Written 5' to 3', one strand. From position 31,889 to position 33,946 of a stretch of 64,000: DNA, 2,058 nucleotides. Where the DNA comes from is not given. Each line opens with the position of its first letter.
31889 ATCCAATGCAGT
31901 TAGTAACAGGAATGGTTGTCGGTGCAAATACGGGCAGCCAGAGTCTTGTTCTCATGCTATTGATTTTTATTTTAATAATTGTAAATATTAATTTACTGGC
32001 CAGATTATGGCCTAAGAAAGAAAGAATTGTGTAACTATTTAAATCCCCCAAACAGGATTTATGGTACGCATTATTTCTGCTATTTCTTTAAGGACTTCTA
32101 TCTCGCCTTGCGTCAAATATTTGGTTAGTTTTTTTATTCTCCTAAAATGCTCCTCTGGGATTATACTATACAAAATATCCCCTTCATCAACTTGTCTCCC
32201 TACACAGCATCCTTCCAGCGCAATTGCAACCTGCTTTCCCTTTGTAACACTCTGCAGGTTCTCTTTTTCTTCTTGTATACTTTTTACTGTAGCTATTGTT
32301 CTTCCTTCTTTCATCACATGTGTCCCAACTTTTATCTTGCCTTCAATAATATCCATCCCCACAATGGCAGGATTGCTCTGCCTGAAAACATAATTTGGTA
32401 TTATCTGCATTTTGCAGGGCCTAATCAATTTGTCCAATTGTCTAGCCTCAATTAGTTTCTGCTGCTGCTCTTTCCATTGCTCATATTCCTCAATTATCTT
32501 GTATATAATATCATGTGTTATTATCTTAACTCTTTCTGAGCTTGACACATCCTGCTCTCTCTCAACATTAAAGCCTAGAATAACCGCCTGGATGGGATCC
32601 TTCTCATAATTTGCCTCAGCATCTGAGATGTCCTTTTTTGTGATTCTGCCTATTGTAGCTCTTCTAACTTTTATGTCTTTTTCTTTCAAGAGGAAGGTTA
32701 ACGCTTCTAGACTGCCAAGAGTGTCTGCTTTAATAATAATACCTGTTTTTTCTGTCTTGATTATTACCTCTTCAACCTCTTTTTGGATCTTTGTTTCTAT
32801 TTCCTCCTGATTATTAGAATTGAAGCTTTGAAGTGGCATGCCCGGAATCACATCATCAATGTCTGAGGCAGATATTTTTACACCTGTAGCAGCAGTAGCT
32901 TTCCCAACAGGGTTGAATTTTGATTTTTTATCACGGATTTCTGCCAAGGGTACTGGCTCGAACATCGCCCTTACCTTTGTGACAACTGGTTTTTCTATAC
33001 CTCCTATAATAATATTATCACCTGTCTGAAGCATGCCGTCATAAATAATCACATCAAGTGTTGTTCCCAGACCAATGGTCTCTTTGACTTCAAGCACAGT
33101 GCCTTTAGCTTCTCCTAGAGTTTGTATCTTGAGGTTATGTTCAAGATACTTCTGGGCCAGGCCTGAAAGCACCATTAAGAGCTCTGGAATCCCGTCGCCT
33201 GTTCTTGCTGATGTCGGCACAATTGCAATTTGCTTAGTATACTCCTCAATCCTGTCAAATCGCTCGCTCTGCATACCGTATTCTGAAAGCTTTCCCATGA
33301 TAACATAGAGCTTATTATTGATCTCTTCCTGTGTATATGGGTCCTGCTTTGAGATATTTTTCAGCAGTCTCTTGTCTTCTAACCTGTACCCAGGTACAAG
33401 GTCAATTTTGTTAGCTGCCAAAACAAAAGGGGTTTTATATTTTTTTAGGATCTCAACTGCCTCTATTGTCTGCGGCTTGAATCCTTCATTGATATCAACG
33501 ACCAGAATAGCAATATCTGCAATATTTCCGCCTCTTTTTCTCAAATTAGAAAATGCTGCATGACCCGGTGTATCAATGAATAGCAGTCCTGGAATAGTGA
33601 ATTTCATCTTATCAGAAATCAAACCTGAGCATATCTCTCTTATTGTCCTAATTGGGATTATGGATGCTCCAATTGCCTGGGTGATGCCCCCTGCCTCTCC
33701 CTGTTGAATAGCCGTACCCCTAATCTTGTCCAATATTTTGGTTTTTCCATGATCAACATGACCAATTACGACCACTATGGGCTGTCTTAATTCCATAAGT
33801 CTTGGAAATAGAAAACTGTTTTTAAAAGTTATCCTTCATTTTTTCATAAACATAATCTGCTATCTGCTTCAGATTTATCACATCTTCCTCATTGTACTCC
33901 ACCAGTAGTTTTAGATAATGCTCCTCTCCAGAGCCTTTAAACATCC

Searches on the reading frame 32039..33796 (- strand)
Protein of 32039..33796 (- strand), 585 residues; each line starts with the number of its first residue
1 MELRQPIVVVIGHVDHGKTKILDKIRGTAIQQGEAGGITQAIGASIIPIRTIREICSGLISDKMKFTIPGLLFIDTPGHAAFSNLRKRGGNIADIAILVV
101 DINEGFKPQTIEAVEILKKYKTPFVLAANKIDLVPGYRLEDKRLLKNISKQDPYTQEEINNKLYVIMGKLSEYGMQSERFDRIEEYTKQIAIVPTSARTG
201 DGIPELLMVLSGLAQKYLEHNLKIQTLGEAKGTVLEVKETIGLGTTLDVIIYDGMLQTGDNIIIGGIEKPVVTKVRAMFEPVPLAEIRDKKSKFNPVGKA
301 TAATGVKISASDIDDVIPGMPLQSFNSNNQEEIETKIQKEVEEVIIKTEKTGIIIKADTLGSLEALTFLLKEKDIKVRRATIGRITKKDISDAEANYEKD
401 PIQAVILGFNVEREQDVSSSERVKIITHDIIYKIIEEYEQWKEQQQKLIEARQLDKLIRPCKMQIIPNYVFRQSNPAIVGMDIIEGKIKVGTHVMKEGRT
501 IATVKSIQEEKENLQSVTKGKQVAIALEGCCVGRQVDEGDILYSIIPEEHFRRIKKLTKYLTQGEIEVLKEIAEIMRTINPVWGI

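Call 21: find_related_loci(query=window:32039-33796:-, collection=genome_contigs, flank=10000)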
Query window:32039-33796:- (585 aa) in genome_contigs; peptide patterns used: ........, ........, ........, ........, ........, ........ (x = any residue, [..] = any of these).
265 stretches matched a pattern; 22 encode a relative of the query (tblastn E <= 1e-3); 22 distinct loci.
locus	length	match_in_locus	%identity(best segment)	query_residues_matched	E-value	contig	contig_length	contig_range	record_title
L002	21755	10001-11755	70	1-585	0e+0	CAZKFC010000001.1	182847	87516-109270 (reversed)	MAG TPA_asm: uncultured Methanosarcinales archaeon isolate binchicken_co19_615 genome assembly, contig: NODE_16_length_1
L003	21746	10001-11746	70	3-584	0e+0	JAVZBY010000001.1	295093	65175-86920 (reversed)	MAG: Candidatus Woesearchaeota archaeon isolate DRTY-6_201705_bins_17 DRTY-6_201705_bins_17_scaffold_1, whole genome sho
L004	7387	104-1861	58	1-585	0e+0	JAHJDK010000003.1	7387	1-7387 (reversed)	MAG: Nanoarchaeota archaeon isolate Modern_marine.mb.57 Modern_marine.mb.57_k141_61051, whole genome shotgun sequence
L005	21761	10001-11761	56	3-585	0e+0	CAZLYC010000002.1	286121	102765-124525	MAG TPA_asm: uncultured Methanosarcinales archaeon isolate SRP319275_co4_32 genome assembly, contig: NODE_16_length_2861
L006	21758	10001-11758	57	1-585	0e+0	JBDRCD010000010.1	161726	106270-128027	MAG: archaeon isolate MEGAHIT-group-1.168 k141_4552063, whole genome shotgun sequence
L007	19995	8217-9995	55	2-585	0e+0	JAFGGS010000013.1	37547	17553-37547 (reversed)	MAG: Candidatus Woesearchaeota archaeon isolate Zod_Metabat.140 k87_7679204, whole genome shotgun sequence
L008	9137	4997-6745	56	1-585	0e+0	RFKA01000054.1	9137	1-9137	MAG: Candidatus Woesearchaeota archaeon isolate J116 k99_337323, whole genome shotgun sequence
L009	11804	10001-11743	54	3-585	0e+0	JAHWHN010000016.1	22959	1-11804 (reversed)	MAG: Candidatus Woesearchaeota archaeon isolate MP5_1_678 k127_3956717, whole genome shotgun sequence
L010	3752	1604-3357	57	3-585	0e+0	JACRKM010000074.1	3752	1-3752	MAG: Candidatus Woesearchaeota archaeon isolate NC_groundwater_1855_Pr3_B-0.1um_47_8 SR-2_scaffold_141_1896359, whole ge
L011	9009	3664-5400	48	2-579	7e-176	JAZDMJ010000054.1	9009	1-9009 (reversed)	MAG: Candidatus Iainarchaeum archaeon isolate MEGAHIT-group-0.644 k141_19785469, whole genome shotgun sequence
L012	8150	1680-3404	44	3-572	2e-161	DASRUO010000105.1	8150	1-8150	MAG TPA_asm: archaeon isolate SMAG_U8114 k141_1360773, whole genome shotgun sequence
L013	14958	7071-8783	45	1-572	1e-161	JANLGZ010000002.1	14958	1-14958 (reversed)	MAG: archaeon isolate P6-4 k99_433, whole genome shotgun sequence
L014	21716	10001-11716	45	3-575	1e-159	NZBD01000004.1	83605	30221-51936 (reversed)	MAG: Candidatus Iainarchaeum archaeon isolate ARS1427 38597, whole genome shotgun sequence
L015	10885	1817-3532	44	3-575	2e-159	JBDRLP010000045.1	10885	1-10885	MAG: Candidatus Iainarchaeum archaeon isolate MEGAHIT-group-1.784 k141_9325835, whole genome shotgun sequence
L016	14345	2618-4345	43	1-575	6e-157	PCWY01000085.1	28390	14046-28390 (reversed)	MAG: Candidatus Diapherotrites archaeon CG11_big_fil_rev_8_21_14_0_20_37_9 CG11_8_21_14_0.20_scaffold_814_c, whole genom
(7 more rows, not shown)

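Call 28: search_protein_families(library=pfam, proteins=[L003:14618-16072:-, L003:13221-14633:-, L006:13397-14947:-, L006:12213-13400:-, L005:13165-14367:-, L002:12829-13863:-], max_evalue=1)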
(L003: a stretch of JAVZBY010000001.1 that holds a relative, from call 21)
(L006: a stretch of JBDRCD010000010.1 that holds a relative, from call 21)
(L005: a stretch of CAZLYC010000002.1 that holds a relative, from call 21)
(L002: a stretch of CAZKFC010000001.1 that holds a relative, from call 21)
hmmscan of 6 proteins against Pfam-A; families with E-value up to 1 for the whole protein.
L003:14618-16072:- (484 aa): 0 families

L003:13221-14633:- (470 aa): 1 family
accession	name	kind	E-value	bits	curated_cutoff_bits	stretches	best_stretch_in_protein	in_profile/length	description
PF20780.2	TssR_M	-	0.63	10.2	25.7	0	319-366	17-63/86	TssR second domain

L006:13397-14947:- (516 aa): 3 families
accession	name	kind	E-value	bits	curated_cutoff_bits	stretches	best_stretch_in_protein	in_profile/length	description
PF13328.12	HD_4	-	0.013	15.7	27.2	1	66-131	8-64/156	HD domain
PF08529.16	NusA_N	-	0.045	14.4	23.8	1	238-307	10-76/119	NusA N-terminal domain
PF00961.24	LAGLIDADG_1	-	0.076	14.4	23.1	1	115-177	35-99/102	LAGLIDADG endonuclease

L006:12213-13400:- (395 aa): 2 families
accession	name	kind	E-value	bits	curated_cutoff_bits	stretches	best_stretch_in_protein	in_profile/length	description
PF04607.23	RelA_SpoT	-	0.011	16.5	27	1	229-338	1-91/113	Region found in RelA / SpoT proteins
PF01155.25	HypA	-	0.16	12.5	28.9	1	126-215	42-107/112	Hydrogenase/urease nickel incorporation, metallochaperone, hypA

L005:13165-14367:- (400 aa): 2 families
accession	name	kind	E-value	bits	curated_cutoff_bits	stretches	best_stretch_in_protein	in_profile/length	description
PF04607.23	RelA_SpoT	-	2.3e-16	60.5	27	1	283-372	20-105/113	Region found in RelA / SpoT proteins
PF24234.1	KH_BICC1_1st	-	0.11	13.3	27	1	139-175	24-61/77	BICC1, first type I KH domain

L002:12829-13863:- (344 aa): 0 families

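Call 98: search_protein_families(library=padloc, proteins=[L005:13165-14367:-], max_evalue=0.1)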
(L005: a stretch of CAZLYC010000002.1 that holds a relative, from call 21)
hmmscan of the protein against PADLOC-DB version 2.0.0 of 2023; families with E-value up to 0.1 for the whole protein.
L005:13165-14367:- (400 aa): 1 family
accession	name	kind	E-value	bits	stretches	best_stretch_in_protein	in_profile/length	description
PDLC04999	PDC-S33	-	3.6e-08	31.2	1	286-359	93-169/349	-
